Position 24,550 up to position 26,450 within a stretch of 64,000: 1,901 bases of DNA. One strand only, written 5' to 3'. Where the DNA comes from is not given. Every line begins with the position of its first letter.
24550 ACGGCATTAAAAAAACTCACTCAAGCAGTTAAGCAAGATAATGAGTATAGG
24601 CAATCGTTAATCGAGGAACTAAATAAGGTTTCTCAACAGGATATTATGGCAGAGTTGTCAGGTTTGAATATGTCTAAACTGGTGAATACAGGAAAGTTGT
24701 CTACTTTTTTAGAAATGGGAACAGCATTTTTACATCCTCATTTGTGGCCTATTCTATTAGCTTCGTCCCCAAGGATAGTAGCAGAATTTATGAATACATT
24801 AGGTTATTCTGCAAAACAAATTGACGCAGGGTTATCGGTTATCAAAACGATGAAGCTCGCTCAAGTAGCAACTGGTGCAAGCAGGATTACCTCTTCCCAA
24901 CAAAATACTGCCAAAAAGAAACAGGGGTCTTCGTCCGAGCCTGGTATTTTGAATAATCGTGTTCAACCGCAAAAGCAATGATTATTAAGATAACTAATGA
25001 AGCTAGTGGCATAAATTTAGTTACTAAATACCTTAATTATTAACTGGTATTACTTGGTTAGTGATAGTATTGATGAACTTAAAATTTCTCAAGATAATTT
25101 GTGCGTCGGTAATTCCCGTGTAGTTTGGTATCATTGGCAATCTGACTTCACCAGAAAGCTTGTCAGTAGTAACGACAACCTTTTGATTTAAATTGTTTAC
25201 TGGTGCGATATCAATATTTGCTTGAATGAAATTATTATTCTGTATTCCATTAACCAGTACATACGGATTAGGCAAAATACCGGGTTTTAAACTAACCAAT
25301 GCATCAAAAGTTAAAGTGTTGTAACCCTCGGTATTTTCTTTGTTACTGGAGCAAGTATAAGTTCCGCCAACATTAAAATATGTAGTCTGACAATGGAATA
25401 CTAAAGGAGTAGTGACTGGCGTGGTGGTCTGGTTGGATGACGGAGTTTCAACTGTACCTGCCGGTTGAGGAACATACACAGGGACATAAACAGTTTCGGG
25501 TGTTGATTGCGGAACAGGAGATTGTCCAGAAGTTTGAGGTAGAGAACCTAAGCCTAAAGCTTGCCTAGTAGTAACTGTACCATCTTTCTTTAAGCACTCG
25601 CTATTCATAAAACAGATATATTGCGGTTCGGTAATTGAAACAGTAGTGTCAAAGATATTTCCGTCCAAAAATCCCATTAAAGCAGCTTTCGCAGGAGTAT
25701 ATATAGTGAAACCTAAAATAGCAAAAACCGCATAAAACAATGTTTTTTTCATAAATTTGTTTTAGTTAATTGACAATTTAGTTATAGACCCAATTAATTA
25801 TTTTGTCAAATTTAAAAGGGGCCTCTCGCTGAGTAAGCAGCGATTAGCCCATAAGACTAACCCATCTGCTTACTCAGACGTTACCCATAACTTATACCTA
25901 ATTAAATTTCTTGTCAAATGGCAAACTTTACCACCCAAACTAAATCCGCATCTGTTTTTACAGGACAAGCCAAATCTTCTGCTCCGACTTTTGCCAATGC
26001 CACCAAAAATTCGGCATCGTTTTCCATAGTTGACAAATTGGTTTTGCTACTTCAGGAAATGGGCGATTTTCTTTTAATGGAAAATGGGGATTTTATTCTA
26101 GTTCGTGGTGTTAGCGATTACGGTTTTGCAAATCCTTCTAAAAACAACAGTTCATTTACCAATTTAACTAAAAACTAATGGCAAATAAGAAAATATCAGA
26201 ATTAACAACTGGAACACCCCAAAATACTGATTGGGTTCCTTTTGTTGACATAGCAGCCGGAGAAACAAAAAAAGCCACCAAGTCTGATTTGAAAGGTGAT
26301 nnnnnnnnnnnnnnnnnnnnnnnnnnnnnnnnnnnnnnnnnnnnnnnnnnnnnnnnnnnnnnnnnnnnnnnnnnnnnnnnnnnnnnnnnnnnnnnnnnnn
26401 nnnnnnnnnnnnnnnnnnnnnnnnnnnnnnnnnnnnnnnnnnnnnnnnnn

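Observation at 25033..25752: Reverse-strand secreted protein gene (moron) inside the tail gene block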

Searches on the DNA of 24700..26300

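Call 53: search_rna_families(source=window, start=24700, end=26300, threshold=evalue, max_evalue=1)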
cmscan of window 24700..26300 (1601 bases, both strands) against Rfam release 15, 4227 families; matches with E-value up to 1: 0.
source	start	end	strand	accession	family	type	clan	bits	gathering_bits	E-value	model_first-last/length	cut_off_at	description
